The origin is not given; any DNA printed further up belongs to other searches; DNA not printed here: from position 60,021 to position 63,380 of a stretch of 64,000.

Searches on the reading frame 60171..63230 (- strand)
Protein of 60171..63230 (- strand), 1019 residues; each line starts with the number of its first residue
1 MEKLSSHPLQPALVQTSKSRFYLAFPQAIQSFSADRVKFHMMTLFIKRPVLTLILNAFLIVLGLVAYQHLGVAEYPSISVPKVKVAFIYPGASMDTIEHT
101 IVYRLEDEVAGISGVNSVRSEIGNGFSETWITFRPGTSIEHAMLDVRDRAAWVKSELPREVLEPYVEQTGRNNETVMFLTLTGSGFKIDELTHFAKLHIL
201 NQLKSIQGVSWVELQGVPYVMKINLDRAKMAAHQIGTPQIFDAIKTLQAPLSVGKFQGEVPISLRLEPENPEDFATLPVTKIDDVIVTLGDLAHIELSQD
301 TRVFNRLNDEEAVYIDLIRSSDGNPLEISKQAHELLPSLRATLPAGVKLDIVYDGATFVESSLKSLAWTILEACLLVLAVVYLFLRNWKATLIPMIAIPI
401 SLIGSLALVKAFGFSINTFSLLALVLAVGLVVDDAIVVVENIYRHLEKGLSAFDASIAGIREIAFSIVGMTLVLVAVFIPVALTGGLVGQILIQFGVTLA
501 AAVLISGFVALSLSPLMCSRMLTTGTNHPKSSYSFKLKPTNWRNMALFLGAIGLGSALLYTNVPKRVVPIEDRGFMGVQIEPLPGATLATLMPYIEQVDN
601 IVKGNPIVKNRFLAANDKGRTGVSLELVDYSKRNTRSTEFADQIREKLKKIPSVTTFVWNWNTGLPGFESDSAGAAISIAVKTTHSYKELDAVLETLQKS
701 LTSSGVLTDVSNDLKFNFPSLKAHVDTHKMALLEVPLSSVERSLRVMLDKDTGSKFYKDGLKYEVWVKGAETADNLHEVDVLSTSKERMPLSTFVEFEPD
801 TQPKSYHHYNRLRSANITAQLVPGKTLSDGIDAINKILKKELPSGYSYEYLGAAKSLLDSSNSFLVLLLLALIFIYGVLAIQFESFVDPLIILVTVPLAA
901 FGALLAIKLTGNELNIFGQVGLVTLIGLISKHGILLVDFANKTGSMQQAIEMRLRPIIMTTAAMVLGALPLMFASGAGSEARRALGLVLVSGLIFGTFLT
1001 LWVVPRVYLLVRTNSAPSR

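Call 63: search_protein_families(library=pfam, proteins=[window:60171-63230:-], max_evalue=0.00001)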
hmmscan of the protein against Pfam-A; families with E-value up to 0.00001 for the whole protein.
window:60171-63230:- (1019 aa): 2 families
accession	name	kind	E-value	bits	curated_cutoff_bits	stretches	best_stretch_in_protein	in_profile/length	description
PF00873.25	ACR_tran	-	6.8e-227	756.1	28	1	41-1012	1-1021/1021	AcrB/AcrD/AcrF family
PF03176.21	MMPL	-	2.8e-09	36.8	20.5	1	341-520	116-301/333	MMPL family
